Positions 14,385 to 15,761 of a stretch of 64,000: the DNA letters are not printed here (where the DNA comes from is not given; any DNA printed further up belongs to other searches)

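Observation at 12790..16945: Stressosome-type RsbR-RsbS-RsbT operon wired to a kinase/phosphatase fusion and a kinase-like output, with no sigma factor or response regulator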

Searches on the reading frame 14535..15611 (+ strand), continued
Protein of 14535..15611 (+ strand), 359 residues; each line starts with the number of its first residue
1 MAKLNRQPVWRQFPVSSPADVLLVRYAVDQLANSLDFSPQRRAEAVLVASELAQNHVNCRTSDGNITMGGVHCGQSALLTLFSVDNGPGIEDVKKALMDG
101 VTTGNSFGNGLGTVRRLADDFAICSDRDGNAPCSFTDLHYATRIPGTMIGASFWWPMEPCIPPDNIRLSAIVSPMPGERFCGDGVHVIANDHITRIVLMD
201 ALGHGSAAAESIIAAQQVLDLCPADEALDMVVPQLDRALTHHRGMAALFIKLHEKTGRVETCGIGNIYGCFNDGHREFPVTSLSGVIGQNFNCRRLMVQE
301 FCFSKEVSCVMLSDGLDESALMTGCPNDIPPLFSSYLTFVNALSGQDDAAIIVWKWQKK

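Call 33: find_related_loci(query=A3, collection=genome_contigs, flank=7000)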
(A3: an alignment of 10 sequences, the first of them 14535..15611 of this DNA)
Query A3 (359 aa) in genome_contigs; peptide patterns used: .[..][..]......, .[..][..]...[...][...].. (x = any residue, [..] = any of these).
599 stretches matched a pattern (row limit reached: there are more); 40 encode a relative of the query (tblastn E <= 1e-3); 40 distinct loci.
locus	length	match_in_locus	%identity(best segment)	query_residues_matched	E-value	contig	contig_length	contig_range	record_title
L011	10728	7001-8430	48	1-358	4e-104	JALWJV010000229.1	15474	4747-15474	MAG: Deltaproteobacteria bacterium isolate M17_metabat1_scaf2bin.112 M17_NODE_3456_length_15474_cov_1.605656, whole geno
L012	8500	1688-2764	35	1-357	1e-58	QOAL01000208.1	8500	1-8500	MAG: Thermodesulfatator sp. isolate MAG 87 Ga0232637_10001446, whole genome shotgun sequence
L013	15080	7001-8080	31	1-358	5e-51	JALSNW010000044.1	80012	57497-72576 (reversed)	MAG: Deltaproteobacteria bacterium isolate 356-284_metabat1_scaf2bin.060 356-284_scaffold_64_c1, whole genome shotgun se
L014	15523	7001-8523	34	9-356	2e-45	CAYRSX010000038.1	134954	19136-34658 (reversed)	MAG TPA_asm: uncultured Desulfobulbaceae bacterium isolate binchicken_co23_241 genome assembly, contig: k141_116709, who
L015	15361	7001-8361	30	13-353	3e-27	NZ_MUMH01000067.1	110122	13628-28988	Allokutzneria sp. NRRL B-24872 NRRL_B-24872_contig_67, whole genome shotgun sequence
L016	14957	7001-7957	29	22-353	5e-27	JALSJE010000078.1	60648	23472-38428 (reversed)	MAG: Gammaproteobacteria bacterium isolate 354-166_metabat2_scaf2bin.072 354-166_scaffold_364_c1, whole genome shotgun s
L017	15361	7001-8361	29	13-353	1e-23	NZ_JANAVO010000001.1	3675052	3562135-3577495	Allokutzneria sp. A3M-2-11 16 NODE_1_length_3675052_cov_173.696070, whole genome shotgun sequence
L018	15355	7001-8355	28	13-349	2e-20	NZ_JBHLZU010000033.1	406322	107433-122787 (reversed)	Allokutzneria oryzae strain TBRC 7907 GCM70008131_15, whole genome shotgun sequence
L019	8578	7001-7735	31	15-282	3e-16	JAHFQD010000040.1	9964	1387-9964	MAG: Candidatus Muproteobacteria bacterium isolate nzgw542 NODE_10602_length_9965_cov_2.723690, whole genome shotgun seq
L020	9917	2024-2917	29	42-353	8e-16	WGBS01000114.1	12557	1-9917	MAG: Gammaproteobacteria bacterium isolate S144_34 k151_231416, whole genome shotgun sequence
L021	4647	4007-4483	33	35-205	2e-15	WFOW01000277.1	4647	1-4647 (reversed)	MAG: Gammaproteobacteria bacterium isolate S012_21 k151_33039, whole genome shotgun sequence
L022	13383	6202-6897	29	79-321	4e-15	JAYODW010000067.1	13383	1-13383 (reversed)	MAG: Gammaproteobacteria bacterium isolate 139553_S155_concoct_bins.tsv.116 NODE_5632_length_13383_cov_11.272059, whole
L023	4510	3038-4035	35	13-356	5e-21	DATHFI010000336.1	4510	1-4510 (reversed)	MAG TPA_asm: Planctomycetota bacterium isolate SMAG_U12443 k141_63679, whole genome shotgun sequence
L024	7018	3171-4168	35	13-356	1e-20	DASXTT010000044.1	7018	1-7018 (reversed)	MAG TPA_asm: Planctomycetota bacterium isolate SMAG_U4699 k141_1445819, whole genome shotgun sequence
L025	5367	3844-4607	37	11-269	4e-12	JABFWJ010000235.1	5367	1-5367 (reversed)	MAG: Thermoleophilia bacterium isolate Bin1.3 NODE_10639_length_5367_cov_3.503598, whole genome shotgun sequence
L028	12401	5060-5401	29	11-125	3e-11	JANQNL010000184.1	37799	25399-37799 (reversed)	MAG: Thermoplasmatota archaeon isolate PL23a_bin.128 k99_5723523, whole genome shotgun sequence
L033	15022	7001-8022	30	15-357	7e-10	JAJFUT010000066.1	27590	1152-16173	MAG: Methanobacteriota archaeon isolate bin.505 k141_2211829, whole genome shotgun sequence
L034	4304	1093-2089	35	12-356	2e-15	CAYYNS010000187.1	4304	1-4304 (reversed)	MAG TPA_asm: uncultured candidatus Brocadiaceae bacterium isolate SRP231805_co3_295 genome assembly, contig: NODE_26145_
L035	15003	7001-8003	30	13-357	8e-16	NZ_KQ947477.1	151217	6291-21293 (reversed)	Vibrio sp. MEBiC08052 scaffold00003, whole genome shotgun sequence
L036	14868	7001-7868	32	6-319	5e-9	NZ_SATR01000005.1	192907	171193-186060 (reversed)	Vibrio ouci strain BEI176 scaffold_4, whole genome shotgun sequence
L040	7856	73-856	33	16-301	3e-8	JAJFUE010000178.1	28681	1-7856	MAG: bacterium isolate bin.378 k141_4665687, whole genome shotgun sequence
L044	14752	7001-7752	25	84-356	2e-12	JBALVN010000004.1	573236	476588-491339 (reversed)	MAG: Halioglobus sp. isolate 5NakV-09 NODE_4_length_573236_cov_34.657798, whole genome shotgun sequence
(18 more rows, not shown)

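Call 62: list_cluster_members(proteins=[window:14535-15611:+, window:15599-16942:+, window:12790-13668:+])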
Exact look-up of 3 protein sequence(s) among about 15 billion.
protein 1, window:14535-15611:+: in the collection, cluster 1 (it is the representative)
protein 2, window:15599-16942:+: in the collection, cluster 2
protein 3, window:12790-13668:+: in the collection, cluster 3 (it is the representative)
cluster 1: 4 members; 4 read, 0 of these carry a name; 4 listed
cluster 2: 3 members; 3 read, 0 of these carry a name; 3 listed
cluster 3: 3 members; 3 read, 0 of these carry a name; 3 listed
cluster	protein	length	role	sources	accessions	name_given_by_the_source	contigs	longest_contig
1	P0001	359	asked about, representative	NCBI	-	-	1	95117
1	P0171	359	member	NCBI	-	-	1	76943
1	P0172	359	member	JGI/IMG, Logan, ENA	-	-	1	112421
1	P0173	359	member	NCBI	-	-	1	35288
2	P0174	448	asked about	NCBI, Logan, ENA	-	-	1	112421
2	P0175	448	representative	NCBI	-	-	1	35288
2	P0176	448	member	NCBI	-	-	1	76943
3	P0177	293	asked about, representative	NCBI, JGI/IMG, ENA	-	-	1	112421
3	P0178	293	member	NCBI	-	-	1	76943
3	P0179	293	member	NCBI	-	-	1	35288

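Call 75: search_protein_families(library=pfam, proteins=[L035:8006-11167:+, L036:7990-11139:+, L009:7041-9593:+, L010:6275-8311:+, L022:6990-9380:+, L044:7758-10514:+, L040:1027-3672:+, L033:8079-10016:+, L028:6006-7214:+, L034:2104-4116:+], max_evalue=0.05)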
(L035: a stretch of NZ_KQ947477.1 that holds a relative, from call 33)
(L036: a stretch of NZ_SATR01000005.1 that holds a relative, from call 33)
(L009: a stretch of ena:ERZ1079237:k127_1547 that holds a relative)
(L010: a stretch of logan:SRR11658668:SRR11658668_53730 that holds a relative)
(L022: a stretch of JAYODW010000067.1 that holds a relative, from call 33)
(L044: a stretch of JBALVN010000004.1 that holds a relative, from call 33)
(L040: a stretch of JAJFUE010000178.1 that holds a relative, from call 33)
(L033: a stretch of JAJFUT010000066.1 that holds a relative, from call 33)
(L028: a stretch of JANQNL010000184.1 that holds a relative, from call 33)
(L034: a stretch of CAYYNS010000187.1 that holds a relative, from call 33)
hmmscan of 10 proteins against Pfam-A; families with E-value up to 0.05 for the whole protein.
L035:8006-11167:+ (1054 aa): 10 families
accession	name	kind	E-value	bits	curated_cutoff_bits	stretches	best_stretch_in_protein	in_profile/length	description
PF00072.30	Response_reg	-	9.8e-45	151.7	30.2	2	697-813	1-110/111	Response regulator receiver domain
PF02518.31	HATPase_c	-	2e-32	112.4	26.4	1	413-526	1-108/111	Histidine kinase-, DNA gyrase B-, and HSP90-like ATPase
PF00512.31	HisKA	-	3.9e-21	75.3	26.9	1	302-366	2-66/66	His Kinase A (phospho-acceptor) domain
PF00989.32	PAS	-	1.3e-10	41.8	22.6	1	167-218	4-55/113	PAS fold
PF13426.13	PAS_9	-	1.7e-10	41.5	27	1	174-279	1-102/103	PAS domain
PF01627.28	Hpt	-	1.9e-10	41.3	24.6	1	872-951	2-80/84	Hpt domain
PF13188.13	PAS_8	-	4.9e-07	29.9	21.8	1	165-221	2-55/65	PAS domain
PF08448.16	PAS_4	-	5.8e-05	23.7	23.1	1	171-240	2-63/110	PAS fold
PF22299.1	BRISC_FAM175B_helical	-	0.005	17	27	1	925-958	10-43/62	BRISC complex subunit FAM175B, helical domain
PF13589.12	HATPase_c_3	-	0.0076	16.7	25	1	420-496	5-78/137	Histidine kinase-, DNA gyrase B-, and HSP90-like ATPase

L036:7990-11139:+ (1050 aa): 11 families
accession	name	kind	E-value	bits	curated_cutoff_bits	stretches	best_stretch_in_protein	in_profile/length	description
PF00072.30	Response_reg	-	1.2e-43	148.2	30.2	2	695-812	1-110/111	Response regulator receiver domain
PF02518.31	HATPase_c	-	2.7e-31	108.7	26.4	1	412-524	1-107/111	Histidine kinase-, DNA gyrase B-, and HSP90-like ATPase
PF00512.31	HisKA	-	5.9e-21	74.7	26.9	1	301-365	2-66/66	His Kinase A (phospho-acceptor) domain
PF01627.28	Hpt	-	1.7e-10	41.4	24.6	1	868-947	1-79/84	Hpt domain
PF13426.13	PAS_9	-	2.2e-07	31.5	27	1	174-278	2-102/103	PAS domain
PF00989.32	PAS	-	6e-07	29.9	22.6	1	167-225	5-63/113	PAS fold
PF13188.13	PAS_8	-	1.2e-06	28.6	21.8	1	167-219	5-54/65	PAS domain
PF08448.16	PAS_4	-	0.001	19.7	23.1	1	171-259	3-85/110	PAS fold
PF13589.12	HATPase_c_3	-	0.015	15.8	25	1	421-495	7-78/137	Histidine kinase-, DNA gyrase B-, and HSP90-like ATPase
PF05742.17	TANGO2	-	0.042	14.4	22.6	0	83-191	144-228/257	Transport and Golgi organisation 2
PF22679.2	T1R_D3-like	-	0.049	14.5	27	0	908-994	31-121/158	Type I restriction enzyme subunit R domain 3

L009:7041-9593:+ (851 aa): 8 families
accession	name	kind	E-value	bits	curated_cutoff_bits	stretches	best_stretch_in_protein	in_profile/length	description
PF00072.30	Response_reg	-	1.4e-52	177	30.2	2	610-723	1-110/111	Response regulator receiver domain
PF02518.31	HATPase_c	-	1e-35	123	26.4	2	301-416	1-109/111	Histidine kinase-, DNA gyrase B-, and HSP90-like ATPase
PF00512.31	HisKA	-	1.7e-21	76.5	26.9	1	190-254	2-66/66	His Kinase A (phospho-acceptor) domain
PF01627.28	Hpt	-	5.8e-11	42.9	24.6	1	763-844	1-82/84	Hpt domain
PF13581.12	HATPase_c_2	-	4.8e-06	27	27.4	1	24-92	16-87/127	Histidine kinase-like ATPase domain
PF20274.4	cREC_REC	-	2.2e-05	25.5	27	0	437-507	3-64/88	Cyclic-phosphate processing Receiver domain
PF23198.2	PDE8A_N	-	0.0011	19.3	29.6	1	606-701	8-103/147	PDE8A-like, N-terminal domain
PF24896.1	Receiver_CRE1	-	0.0082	16.8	27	0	436-547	9-131/136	AHK4/CRE1/WOL first receiver domain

L010:6275-8311:+ (679 aa): 11 families
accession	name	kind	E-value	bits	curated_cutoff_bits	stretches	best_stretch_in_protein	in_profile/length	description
PF08448.16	PAS_4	-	8.4e-25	87.6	23.1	2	326-432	1-109/110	PAS fold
PF02518.31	HATPase_c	-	4.3e-20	72.6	26.4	1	560-678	3-109/111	Histidine kinase-, DNA gyrase B-, and HSP90-like ATPase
PF13426.13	PAS_9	-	6e-18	65.5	27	2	333-430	4-103/103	PAS domain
PF00989.32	PAS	-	3.2e-15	56.6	22.6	2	321-428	2-113/113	PAS fold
PF00512.31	HisKA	-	1e-13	51.6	26.9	1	452-516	2-65/66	His Kinase A (phospho-acceptor) domain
PF08447.18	PAS_3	-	2.3e-09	37.8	25.6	1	204-281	10-88/89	PAS fold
PF14598.12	PAS_11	-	5.9e-06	26.7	25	1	187-260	6-78/109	PAS domain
PF13188.13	PAS_8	-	1.6e-05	25.1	21.8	1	320-372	1-53/65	PAS domain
PF13596.12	PAS_10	-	4.3e-05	24.6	22.1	1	336-429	15-106/106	PAS domain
PF24820.1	Diguanyl_cycl_sensor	-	0.00033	21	28.1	1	182-244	5-68/109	Diguanylate cyclase-like sensor domain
PF12860.13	PAS_7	-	0.015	15.9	27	1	333-435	8-114/115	PAS fold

L022:6990-9380:+ (797 aa): 4 families
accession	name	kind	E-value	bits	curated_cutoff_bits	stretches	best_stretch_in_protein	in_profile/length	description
PF00072.30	Response_reg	-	3.3e-43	146.8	30.2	2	538-650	1-109/111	Response regulator receiver domain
PF02518.31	HATPase_c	-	8.7e-27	94.2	26.4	1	249-362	1-108/111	Histidine kinase-, DNA gyrase B-, and HSP90-like ATPase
PF00512.31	HisKA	-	1.4e-17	63.9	26.9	1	137-200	1-64/66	His Kinase A (phospho-acceptor) domain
PF01627.28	Hpt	-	1.7e-11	44.6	24.6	1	701-771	2-72/84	Hpt domain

L044:7758-10514:+ (919 aa): 7 families
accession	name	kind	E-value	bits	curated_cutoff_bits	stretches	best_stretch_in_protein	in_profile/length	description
PF00072.30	Response_reg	-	2.2e-46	157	30.2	2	577-687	1-109/111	Response regulator receiver domain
PF02518.31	HATPase_c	-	1.4e-31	109.6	26.4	1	294-404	1-105/111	Histidine kinase-, DNA gyrase B-, and HSP90-like ATPase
PF00512.31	HisKA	-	4.1e-22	78.4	26.9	1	182-247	1-66/66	His Kinase A (phospho-acceptor) domain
PF01627.28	Hpt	-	3.2e-10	40.6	24.6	1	742-820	2-80/84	Hpt domain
PF23198.2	PDE8A_N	-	0.00044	20.6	29.6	1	575-676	10-112/147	PDE8A-like, N-terminal domain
PF13589.12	HATPase_c_3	-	0.001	19.5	25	1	306-378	10-79/137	Histidine kinase-, DNA gyrase B-, and HSP90-like ATPase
PF05201.20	GlutR_N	-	0.044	14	27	0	494-535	26-59/151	Glutamyl-tRNAGlu reductase, N-terminal domain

L040:1027-3672:+ (882 aa): 4 families
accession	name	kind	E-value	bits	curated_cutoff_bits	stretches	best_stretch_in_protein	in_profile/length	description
PF00072.30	Response_reg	-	1.5e-52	176.9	30.2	2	539-654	1-110/111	Response regulator receiver domain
PF02518.31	HATPase_c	-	7.5e-33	113.7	26.4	1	265-379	1-109/111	Histidine kinase-, DNA gyrase B-, and HSP90-like ATPase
PF00512.31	HisKA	-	6.8e-23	80.9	26.9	1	153-218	1-66/66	His Kinase A (phospho-acceptor) domain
PF01627.28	Hpt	-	6.3e-15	55.6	24.6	1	705-791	2-83/84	Hpt domain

L033:8079-10016:+ (646 aa): 9 families
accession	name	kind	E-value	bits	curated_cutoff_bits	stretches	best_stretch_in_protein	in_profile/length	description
PF02518.31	HATPase_c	-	3.7e-21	76.1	26.4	1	371-487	1-110/111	Histidine kinase-, DNA gyrase B-, and HSP90-like ATPase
PF00072.30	Response_reg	-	6.9e-15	55.6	30.2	1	507-622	1-110/111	Response regulator receiver domain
PF00989.32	PAS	-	2e-10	41.1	22.6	1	133-247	2-112/113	PAS fold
PF08448.16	PAS_4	-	2.5e-09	37.8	23.1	1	139-251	2-108/110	PAS fold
PF13426.13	PAS_9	-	4.8e-09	36.9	27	1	143-249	2-102/103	PAS domain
PF08673.15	RsbU_N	-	3.4e-07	30.8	25.5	1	10-70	2-64/75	Phosphoserine phosphatase RsbU, N-terminal domain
PF00512.31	HisKA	-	5.9e-06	26.7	26.9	1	270-330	5-64/66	His Kinase A (phospho-acceptor) domain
PF13188.13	PAS_8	-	0.00043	20.5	21.8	1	132-190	1-56/65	PAS domain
PF09462.15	Mus7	-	0.032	13.5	23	1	43-132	220-315/613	Mus7/MMS22 family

L028:6006-7214:+ (403 aa): 5 families
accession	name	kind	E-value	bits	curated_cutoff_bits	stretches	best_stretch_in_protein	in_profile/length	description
PF02518.31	HATPase_c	-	1.2e-25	90.5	26.4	1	292-398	4-110/111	Histidine kinase-, DNA gyrase B-, and HSP90-like ATPase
PF00512.31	HisKA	-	1.2e-11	44.9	26.9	1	180-242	3-64/66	His Kinase A (phospho-acceptor) domain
PF14501.12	HATPase_c_5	-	2.1e-05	24.8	22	1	289-396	1-102/102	GHKL domain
PF07984.18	NTP_transf_7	-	0.015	15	27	1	107-182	154-229/321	Nucleotidyltransferase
PF13581.12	HATPase_c_2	-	0.036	14.5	27.4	0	298-374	36-111/127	Histidine kinase-like ATPase domain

L034:2104-4116:+ (671 aa): 12 families
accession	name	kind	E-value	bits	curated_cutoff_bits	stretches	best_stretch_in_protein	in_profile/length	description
PF13487.12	HD_5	-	1e-42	146.2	27.2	1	492-655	4-170/170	HD domain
PF13185.12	GAF_2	-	7.1e-22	78.5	28.6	1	185-331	2-135/136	GAF domain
PF01966.28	HD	-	6e-20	72.1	22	1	504-624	3-116/116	HD domain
PF08448.16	PAS_4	-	1.2e-14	54.9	23.1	1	359-468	2-110/110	PAS fold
PF01590.32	GAF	-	1.6e-11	45.3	22.4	1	189-328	4-130/133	GAF domain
PF13426.13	PAS_9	-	2e-11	44.5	27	1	367-465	6-103/103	PAS domain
PF08673.15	RsbU_N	-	2.6e-07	31.2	25.5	1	16-99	1-74/75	Phosphoserine phosphatase RsbU, N-terminal domain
PF00989.32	PAS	-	1.8e-06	28.4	22.6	1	352-463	1-113/113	PAS fold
PF13188.13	PAS_8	-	4.4e-05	23.7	21.8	1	352-392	1-38/65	PAS domain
PF12860.13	PAS_7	-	0.00096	19.7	27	1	358-471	1-115/115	PAS fold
PF03938.19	OmpH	-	0.0052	17.4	32.4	1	110-198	9-104/141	Outer membrane protein (OmpH-like)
PF22638.1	FlgK_D1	-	0.0061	16.6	28.6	1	138-223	51-137/233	Flagellar hook-associated protein FlgK helical domain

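Call 94: search_protein_families(library=pfam, proteins=[L012:4089-5738:+, L012:5744-6316:+, L012:6326-7114:-, L014:4307-4942:+, L014:4963-5643:+, L014:9830-10300:+, L014:11108-12379:-, L013:9363-11861:+, L011:9777-10622:-, L005:4516-5145:+], max_evalue=0.001)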
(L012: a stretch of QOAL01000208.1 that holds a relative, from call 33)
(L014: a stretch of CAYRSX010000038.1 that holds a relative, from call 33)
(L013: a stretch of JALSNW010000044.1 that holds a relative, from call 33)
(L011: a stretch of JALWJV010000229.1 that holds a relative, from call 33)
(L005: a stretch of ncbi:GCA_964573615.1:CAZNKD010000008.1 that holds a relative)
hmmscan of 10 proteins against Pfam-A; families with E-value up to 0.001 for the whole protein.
L012:4089-5738:+ (550 aa): 0 families

L012:5744-6316:+ (191 aa): 1 family
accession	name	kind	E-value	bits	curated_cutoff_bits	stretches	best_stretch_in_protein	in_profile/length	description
PF07027.17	DUF1318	-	4.8e-16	59.5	27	1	93-191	3-92/92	Protein of unknown function (DUF1318)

L012:6326-7114:- (262 aa): 4 families
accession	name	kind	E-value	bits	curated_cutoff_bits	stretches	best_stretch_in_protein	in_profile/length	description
PF13419.12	HAD_2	-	1.3e-34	120.3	23.8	1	49-229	2-177/178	Haloacid dehalogenase-like hydrolase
PF00702.32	Hydrolase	-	1.9e-26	94.1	26.4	1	46-224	2-191/191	haloacid dehalogenase-like hydrolase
PF12710.13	HAD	-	2.9e-09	38.1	27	1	48-221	1-189/189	haloacid dehalogenase-like hydrolase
PF13242.12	Hydrolase_like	-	1e-06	29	22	1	186-242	3-60/75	HAD-hyrolase-like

L014:4307-4942:+ (212 aa): 2 families
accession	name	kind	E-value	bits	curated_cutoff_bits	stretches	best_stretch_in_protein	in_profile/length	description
PF00072.30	Response_reg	-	3.4e-23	82.4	30.2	1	10-116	1-107/111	Response regulator receiver domain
PF09851.14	SHOCT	-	2.2e-05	24.5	27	1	184-208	3-27/28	Short C-terminal domain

L014:4963-5643:+ (227 aa): 1 family
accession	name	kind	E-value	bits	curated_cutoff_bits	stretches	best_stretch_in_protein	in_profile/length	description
PF00512.31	HisKA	-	0.00016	22.1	26.9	1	23-71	5-55/66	His Kinase A (phospho-acceptor) domain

L014:9830-10300:+ (157 aa): 1 family
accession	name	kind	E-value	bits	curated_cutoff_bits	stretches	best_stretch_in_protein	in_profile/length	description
PF09350.15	DJC28_CD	-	2.7e-27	95.1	27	1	37-103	1-69/70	DnaJ homologue, subfamily C, member 28, conserved domain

L014:11108-12379:- (423 aa): 3 families
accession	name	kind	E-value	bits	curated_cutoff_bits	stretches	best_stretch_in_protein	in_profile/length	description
PF00113.28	Enolase_C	-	1.2e-119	399.4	21.5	1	141-418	4-288/296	Enolase, C-terminal TIM barrel domain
PF03952.21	Enolase_N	-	2.6e-58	196.3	35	1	3-133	1-131/131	Enolase, N-terminal domain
PF13378.12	MR_MLE_C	-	0.0005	20.3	29.4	1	264-365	56-154/219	Enolase C-terminal domain-like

L013:9363-11861:+ (833 aa): 0 families

L011:9777-10622:- (281 aa): 3 families
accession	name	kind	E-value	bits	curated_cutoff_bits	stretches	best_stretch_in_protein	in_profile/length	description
PF02195.25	ParB_N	-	1.8e-35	121.3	26.3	1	29-116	7-95/95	ParB N-terminal domain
PF17762.8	HTH_ParB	-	2.3e-35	121.3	22.6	1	118-218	1-101/102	ParB HTH domain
PF23552.2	ParB_C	-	5.3e-13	48.6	23.8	1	232-279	2-50/50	ParB dimerisation domain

L005:4516-5145:+ (210 aa): 0 families
